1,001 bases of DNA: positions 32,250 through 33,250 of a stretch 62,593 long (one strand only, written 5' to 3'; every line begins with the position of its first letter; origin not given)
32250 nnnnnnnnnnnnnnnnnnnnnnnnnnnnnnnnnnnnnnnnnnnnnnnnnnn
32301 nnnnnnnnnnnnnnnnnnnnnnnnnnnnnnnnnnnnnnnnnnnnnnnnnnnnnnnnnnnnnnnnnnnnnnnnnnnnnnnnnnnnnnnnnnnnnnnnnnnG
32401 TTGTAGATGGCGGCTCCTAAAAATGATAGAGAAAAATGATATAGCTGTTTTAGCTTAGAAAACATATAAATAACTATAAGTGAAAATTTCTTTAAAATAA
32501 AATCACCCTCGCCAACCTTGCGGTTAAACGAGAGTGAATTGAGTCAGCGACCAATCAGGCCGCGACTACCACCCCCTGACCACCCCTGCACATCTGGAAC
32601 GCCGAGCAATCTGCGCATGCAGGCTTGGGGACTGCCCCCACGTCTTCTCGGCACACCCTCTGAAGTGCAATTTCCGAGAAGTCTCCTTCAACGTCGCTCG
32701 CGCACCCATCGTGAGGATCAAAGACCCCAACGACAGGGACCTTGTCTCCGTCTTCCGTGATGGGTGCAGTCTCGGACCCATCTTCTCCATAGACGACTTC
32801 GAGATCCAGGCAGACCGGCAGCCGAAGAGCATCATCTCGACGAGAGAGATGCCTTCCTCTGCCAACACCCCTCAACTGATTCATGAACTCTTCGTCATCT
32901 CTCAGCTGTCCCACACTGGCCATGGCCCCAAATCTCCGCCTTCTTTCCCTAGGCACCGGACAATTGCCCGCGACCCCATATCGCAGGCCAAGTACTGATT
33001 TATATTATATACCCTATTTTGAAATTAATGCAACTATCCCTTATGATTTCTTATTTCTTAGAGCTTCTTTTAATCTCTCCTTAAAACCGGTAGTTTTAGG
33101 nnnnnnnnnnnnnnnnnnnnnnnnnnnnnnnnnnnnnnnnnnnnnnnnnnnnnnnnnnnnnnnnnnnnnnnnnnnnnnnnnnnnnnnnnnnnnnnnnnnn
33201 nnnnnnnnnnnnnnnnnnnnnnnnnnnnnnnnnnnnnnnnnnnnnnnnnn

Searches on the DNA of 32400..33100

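Call 65: search_rna_families(source=window, start=32400, end=33100, threshold=evalue, max_evalue=1)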
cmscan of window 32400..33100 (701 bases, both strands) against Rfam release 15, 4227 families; matches with E-value up to 1: 1.
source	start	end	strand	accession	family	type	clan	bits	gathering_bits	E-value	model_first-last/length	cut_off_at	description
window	32875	32943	-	RF01121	sR38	Gene; snRNA; snoRNA; CD-box;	-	18.1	50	0.087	1-59/59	no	Small nucleolar RNA sR38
